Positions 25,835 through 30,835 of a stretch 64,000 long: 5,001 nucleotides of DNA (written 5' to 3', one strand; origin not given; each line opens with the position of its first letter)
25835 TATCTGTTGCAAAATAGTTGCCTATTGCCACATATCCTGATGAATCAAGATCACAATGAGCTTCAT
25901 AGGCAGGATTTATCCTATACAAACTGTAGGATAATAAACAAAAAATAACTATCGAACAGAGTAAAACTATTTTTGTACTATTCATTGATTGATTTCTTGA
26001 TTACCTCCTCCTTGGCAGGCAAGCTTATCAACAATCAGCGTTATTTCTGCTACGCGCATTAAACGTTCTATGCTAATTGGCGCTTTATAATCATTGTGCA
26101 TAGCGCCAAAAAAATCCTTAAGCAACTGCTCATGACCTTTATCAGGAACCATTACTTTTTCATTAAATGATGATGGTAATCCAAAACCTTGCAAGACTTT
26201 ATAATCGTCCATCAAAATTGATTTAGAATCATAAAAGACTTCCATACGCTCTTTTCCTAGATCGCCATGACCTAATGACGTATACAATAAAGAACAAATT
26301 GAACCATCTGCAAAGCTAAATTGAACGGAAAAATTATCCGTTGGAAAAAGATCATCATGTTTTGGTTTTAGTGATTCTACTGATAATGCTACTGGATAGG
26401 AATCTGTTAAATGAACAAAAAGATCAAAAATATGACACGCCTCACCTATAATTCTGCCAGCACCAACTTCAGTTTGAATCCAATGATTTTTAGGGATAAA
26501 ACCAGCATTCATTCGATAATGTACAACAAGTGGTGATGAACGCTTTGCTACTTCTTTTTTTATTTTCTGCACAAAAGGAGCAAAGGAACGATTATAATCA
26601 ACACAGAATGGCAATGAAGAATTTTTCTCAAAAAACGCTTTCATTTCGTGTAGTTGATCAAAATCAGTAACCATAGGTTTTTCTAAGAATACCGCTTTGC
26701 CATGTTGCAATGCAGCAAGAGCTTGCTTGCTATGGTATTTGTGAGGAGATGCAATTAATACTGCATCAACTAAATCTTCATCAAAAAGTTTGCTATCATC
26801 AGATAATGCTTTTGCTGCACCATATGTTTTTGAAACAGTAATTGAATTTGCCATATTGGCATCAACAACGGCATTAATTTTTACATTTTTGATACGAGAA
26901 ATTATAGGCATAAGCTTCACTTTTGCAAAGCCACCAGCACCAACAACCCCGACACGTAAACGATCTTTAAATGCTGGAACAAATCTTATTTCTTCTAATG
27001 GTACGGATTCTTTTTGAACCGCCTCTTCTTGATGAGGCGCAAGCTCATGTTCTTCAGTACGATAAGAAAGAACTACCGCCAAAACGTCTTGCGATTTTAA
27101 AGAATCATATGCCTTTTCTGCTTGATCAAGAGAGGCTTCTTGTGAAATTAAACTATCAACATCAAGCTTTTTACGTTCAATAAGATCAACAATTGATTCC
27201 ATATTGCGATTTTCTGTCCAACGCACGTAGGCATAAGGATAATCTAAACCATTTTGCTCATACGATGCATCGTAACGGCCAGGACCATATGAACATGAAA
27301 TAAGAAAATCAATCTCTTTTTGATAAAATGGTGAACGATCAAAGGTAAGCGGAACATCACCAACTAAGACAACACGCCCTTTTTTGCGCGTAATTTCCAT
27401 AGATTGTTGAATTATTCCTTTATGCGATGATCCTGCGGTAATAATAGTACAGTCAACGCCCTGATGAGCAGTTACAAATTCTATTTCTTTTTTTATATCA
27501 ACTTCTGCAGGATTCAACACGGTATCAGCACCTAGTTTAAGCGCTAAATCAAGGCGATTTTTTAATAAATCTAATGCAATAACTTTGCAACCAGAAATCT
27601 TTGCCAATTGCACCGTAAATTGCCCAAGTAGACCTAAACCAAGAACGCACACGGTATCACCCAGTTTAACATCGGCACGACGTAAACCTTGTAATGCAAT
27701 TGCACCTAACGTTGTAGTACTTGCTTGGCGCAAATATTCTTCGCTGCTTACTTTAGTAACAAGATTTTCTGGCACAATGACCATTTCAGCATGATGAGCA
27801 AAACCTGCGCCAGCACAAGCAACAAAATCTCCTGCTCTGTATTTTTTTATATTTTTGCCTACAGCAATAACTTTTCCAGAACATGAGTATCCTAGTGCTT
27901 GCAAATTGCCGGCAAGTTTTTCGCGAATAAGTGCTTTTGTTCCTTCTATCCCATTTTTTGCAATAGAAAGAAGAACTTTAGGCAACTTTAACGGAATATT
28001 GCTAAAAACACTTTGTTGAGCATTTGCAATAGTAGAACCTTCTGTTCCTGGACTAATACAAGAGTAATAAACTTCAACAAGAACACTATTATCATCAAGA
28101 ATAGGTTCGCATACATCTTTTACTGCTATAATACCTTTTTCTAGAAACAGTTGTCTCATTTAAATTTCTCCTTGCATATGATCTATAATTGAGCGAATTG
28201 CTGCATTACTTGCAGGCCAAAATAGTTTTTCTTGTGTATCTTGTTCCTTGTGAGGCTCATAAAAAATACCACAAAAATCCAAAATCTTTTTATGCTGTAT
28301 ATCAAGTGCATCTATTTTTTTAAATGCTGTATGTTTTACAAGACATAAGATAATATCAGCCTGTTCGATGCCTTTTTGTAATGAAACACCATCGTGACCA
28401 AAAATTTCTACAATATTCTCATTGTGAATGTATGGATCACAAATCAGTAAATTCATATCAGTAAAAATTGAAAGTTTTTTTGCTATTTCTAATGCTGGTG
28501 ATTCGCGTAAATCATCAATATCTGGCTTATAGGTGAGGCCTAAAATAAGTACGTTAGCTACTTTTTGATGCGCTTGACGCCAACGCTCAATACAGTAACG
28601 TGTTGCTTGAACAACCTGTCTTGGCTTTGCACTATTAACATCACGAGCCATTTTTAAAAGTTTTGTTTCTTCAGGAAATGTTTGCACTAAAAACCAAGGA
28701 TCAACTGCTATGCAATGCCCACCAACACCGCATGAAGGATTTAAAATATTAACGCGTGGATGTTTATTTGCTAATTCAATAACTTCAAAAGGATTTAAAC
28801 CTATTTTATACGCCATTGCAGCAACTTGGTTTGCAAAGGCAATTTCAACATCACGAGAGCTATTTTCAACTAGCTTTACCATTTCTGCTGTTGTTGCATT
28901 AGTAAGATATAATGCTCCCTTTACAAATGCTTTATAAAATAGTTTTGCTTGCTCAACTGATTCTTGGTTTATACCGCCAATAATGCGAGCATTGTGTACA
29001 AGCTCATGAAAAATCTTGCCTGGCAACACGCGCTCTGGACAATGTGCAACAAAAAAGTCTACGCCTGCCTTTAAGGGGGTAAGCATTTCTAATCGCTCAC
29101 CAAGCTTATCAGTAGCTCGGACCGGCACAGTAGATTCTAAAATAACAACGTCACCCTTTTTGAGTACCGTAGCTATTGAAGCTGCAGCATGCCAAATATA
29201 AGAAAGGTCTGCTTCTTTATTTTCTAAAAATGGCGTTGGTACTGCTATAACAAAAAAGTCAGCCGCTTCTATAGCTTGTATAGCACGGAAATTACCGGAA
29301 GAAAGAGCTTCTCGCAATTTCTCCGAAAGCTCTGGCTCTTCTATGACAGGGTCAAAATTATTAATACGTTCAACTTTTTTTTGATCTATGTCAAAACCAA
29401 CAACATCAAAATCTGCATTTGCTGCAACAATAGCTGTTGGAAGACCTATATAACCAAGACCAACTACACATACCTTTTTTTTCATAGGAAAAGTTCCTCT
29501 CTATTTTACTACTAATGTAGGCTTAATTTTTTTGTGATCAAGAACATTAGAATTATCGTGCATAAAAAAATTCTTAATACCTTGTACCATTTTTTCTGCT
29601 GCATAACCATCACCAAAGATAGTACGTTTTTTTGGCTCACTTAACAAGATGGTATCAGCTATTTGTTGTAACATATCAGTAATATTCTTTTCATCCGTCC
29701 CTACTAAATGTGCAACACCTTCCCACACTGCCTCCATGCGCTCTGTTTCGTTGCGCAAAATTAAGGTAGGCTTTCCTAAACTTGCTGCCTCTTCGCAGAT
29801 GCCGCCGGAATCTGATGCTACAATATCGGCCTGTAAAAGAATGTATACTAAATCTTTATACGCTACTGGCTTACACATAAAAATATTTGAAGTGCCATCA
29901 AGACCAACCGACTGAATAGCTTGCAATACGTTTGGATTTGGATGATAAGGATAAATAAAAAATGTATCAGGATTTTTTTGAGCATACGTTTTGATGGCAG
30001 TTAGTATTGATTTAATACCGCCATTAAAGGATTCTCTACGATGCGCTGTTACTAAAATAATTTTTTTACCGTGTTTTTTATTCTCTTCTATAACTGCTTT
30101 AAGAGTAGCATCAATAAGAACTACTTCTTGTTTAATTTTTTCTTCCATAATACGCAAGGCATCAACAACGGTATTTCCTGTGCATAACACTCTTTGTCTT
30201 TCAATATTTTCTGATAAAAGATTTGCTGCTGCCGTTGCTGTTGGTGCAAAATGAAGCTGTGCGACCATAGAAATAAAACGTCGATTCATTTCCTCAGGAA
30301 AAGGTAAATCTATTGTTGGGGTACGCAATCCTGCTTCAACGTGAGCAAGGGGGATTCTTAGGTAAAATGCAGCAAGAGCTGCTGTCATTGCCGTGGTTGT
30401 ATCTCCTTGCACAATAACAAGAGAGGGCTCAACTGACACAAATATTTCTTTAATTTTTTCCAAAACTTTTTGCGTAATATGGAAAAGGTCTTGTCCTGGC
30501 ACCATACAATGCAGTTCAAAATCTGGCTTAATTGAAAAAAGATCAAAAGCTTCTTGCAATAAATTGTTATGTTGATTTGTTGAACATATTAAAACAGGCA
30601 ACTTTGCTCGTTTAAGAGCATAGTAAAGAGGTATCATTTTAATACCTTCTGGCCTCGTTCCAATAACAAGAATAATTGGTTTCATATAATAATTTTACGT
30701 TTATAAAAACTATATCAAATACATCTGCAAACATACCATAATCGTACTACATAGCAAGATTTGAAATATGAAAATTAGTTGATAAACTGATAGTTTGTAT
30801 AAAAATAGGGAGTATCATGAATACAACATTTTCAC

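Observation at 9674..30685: A ~21 kb, 19-gene co-directional glycan locus built on eukaryote-type fucosyltransferases but without initiation, flipping, polymerisation or export genes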

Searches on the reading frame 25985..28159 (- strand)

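Call 3: search_protein_families(library=pfam, proteins=[window:25985-28159:-], max_evalue=0.01)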
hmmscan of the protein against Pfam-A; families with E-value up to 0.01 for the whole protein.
window:25985-28159:- (725 aa): 7 families
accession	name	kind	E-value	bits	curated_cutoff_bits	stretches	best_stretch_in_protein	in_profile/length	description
PF00107.32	ADH_zinc_N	-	3.3e-24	85.7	31.8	1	178-297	2-121/129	Zinc-binding dehydrogenase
PF01408.29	GFO_IDH_MocA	-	1.4e-23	84.3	24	1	401-515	1-114/120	Oxidoreductase family, NAD-binding Rossmann fold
PF13602.12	ADH_zinc_N_2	-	6.5e-07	30.8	27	1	209-357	1-126/134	Zinc-binding dehydrogenase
PF08240.17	ADH_N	-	9.3e-05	23.1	23.5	1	62-138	5-103/104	Alcohol dehydrogenase GroES-like domain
PF22725.1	GFO_IDH_MocA_C3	-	9.7e-05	22.8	27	1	550-645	23-120/124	GFO/IDH/MocA C-terminal domain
PF01118.30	Semialdhyde_dh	-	0.0022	18.8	26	1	402-491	1-94/121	Semialdehyde dehydrogenase, NAD binding domain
PF19858.4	OxRdtase_C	-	0.0025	17.6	26.3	1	573-705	25-154/163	Bacterial oxidoreductases, C-terminal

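Call 34: search_protein_families(library=ncbifam, proteins=[window:25985-28159:-], max_evalue=0.001)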
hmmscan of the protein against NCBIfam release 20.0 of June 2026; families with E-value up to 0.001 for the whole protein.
window:25985-28159:- (725 aa): 33 families (the best 25 are shown)
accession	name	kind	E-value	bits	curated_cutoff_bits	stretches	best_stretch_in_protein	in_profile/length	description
TIGR04380.1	myo_inos_iolG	equivalog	5.5e-25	87.9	355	1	401-621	2-224/330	inositol 2-dehydrogenase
TIGR03451.1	mycoS_dep_FDH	equivalog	3.4e-21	75.5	512.9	1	119-364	127-356/358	S-(hydroxymethyl)mycothiol dehydrogenase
TIGR03989.1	Rxyl_3153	subfamily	1.7e-20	73.6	440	1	123-268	141-288/370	NDMA-dependent alcohol dehydrogenase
NF041097.1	keto_inos_dh_IolM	equivalog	9.1e-19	67.4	450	1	133-268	170-312/389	scyllo-inosose 3-dehydrogenase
NF006940.0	PRK09422.1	equivalog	7.3e-17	61.3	344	1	124-267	118-260/338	alcohol dehydrogenase AdhP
NF040723.1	UDP-GlcNAcDh_Arch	equivalog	1.6e-16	60.7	450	1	401-586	1-178/302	UDP-N-acetylglucosamine 3-dehydrogenase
TIGR00692.1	tdh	equivalog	2.1e-16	59.9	458.35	1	155-267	151-261/340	L-threonine 3-dehydrogenase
TIGR01202.1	bchC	equivalog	1.2e-15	57.4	291.25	1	90-292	63-258/308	chlorophyll synthesis pathway protein BchC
TIGR02824.1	quinone_pig3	subfamily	1.7e-15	56.8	296.8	1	83-267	55-238/325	putative NAD(P)H quinone oxidoreductase, PIG3 family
NF052679.1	InsChiInosDhIolG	equivalog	2.2e-15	56.5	540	1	401-550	3-155/343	bifunctional inositol 2-dehydrogenase/D-chiro-inositol 1-dehydrogenase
NF003808.0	PRK05396.1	equivalog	6e-15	55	380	1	124-267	122-263/341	L-threonine 3-dehydrogenase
NF008607.0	PRK11579.1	subfamily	1.8e-12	47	330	1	398-595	2-198/346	oxidoreductase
NF041392.1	XylDh_Gfo6_Halo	equivalog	4.1e-12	45.6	350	1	399-537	15-155/350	D-xylose 1-dehydrogenase Gfo6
TIGR02818.1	adh_III_F_hyde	equivalog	5.1e-12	45.5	543.95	1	120-264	137-284/368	S-(hydroxymethyl)glutathione dehydrogenase/class III alcohol dehydrogenase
TIGR03201.1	dearomat_had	equivalog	1.3e-11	44.2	338.65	1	156-267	156-272/349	6-hydroxycyclohex-1-ene-1-carbonyl-CoA dehydrogenase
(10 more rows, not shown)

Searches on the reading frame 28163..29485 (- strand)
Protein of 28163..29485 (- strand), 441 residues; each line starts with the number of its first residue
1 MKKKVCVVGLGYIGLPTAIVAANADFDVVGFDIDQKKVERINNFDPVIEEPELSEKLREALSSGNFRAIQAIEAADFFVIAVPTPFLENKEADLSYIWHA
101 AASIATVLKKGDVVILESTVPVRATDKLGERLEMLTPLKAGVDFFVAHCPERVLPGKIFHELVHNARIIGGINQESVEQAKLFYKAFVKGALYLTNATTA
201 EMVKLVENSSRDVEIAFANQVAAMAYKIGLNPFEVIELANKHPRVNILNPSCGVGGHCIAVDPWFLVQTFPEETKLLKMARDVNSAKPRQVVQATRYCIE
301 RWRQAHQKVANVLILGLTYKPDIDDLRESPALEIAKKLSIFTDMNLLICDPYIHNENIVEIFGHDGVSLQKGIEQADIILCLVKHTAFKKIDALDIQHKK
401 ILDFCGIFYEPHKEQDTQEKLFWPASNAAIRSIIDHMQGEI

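Call 3: search_protein_families(library=pfam, proteins=[window:28163-29485:-], max_evalue=0.01)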
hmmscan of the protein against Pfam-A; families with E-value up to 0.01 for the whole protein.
window:28163-29485:- (441 aa): 8 families
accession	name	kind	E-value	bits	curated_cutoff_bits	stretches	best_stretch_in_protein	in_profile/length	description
PF03721.20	UDPG_MGDP_dh_N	-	3.9e-50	170.5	27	1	3-178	1-181/187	UDP-glucose/GDP-mannose dehydrogenase family, NAD binding domain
PF00984.24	UDPG_MGDP_dh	-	3.1e-24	85.3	25.4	1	199-285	2-93/94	UDP-glucose/GDP-mannose dehydrogenase family, central domain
PF03720.21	UDPG_MGDP_dh_C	-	4.6e-18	65.9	30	1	313-404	1-97/103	UDP-glucose/GDP-mannose dehydrogenase family, UDP binding domain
PF02826.25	2-Hacid_dh_C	-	5.5e-07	29.6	25.1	0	2-42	36-76/178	D-isomer specific 2-hydroxyacid dehydrogenase, NAD binding domain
PF03446.21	NAD_binding_2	-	2.7e-06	27.9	21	1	4-133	1-108/161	NAD binding domain of 6-phosphogluconate dehydrogenase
PF01210.29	NAD_Gly3P_dh_N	-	0.00031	21.2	23.1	1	4-109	1-104/158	NAD-dependent glycerol-3-phosphate dehydrogenase N-terminus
PF02737.24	3HCDH_N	-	0.00035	21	22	1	4-42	1-39/180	3-hydroxyacyl-CoA dehydrogenase, NAD binding domain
PF01262.27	AlaDh_PNT_C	-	0.00065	19.6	23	1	4-136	30-117/214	Alanine dehydrogenase/PNT, C-terminal domain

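Call 34: search_protein_families(library=ncbifam, proteins=[window:28163-29485:-], max_evalue=0.001)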
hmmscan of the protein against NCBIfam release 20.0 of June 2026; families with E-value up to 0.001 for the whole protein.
window:28163-29485:- (441 aa): 9 families
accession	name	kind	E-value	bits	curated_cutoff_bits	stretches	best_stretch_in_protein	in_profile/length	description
NF008286.0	PRK11064.1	equivalog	2.4e-132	441.5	459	1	3-408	4-419/420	UDP-N-acetyl-D-mannosamine dehydrogenase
TIGR03026.1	NDP-sugDHase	subfamily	5e-116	387.9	189.8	1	3-398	1-401/413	nucleotide sugar dehydrogenase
NF040825.1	UDPMaNacDH_Arch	equivalog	5.9e-115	384.5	750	1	4-396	2-385/418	UDP-N-acetyl-D-mannosamine dehydrogenase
NF011729.0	PRK15182.1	equivalog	4.1e-48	164.2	592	1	4-397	8-400/425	Vi polysaccharide biosynthesis UDP-N-acetylglucosamine C-6 dehydrogenase TviB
NF047673.2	TeichurnBiosyTuaD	equivalog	2e-39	136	700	1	3-397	2-399/439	UDP-glucose 6-dehydrogenase TuaD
NF041297.1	UDPGDh_AglM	equivalog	4.4e-38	131.3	670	1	4-392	2-399/429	UDP-glucose 6-dehydrogenase AglM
NF011631.0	PRK15057.1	equivalog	5.3e-20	71.9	757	1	4-380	2-364/388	UDP-glucose 6-dehydrogenase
NF043037.1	ThreonDh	equivalog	3.5e-07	29.9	350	1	2-45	2-45/297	L-threonate dehydrogenase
NF000942.0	PRK00094.1-4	subfamily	0.00087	18.6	257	0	2-109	2-107/334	NAD(P)H-dependent glycerol-3-phosphate dehydrogenase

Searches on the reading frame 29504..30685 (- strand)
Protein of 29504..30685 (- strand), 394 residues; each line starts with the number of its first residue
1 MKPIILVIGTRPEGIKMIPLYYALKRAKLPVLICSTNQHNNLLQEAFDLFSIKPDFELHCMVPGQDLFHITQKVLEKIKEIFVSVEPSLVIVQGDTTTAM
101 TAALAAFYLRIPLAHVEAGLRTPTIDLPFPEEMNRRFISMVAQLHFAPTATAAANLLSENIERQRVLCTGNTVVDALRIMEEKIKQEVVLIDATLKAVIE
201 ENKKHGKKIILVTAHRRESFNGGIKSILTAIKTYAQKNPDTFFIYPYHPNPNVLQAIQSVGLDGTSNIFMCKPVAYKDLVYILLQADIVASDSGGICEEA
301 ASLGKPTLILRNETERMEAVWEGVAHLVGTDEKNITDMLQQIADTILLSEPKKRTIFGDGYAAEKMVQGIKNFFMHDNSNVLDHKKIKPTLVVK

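Call 3: search_protein_families(library=pfam, proteins=[window:29504-30685:-], max_evalue=0.01)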
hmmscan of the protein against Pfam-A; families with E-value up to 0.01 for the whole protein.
window:29504-30685:- (394 aa): 1 family
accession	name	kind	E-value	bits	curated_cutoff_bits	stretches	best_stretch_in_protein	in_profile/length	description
PF02350.25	Epimerase_2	-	3.1e-93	312.8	30.6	1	26-370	5-346/347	UDP-N-acetylglucosamine 2-epimerase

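Call 34: search_protein_families(library=ncbifam, proteins=[window:29504-30685:-], max_evalue=0.001)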
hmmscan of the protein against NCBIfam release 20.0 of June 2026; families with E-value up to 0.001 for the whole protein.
window:29504-30685:- (394 aa): 3 families
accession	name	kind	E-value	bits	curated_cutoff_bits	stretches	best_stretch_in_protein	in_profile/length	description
TIGR00236.1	wecB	equivalog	5.7e-107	358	210.15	1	4-372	3-364/366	non-hydrolyzing UDP-N-acetylglucosamine 2-epimerase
TIGR03568.1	NeuC_NnaA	equivalog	7.6e-22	77.7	235.9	1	66-368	73-363/365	UDP-N-acetylglucosamine 2-epimerase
NF046086.1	BFO_1060_trans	domain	8.5e-08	31.7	200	1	218-323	198-304/365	BFO_1060 family glycosyltransferase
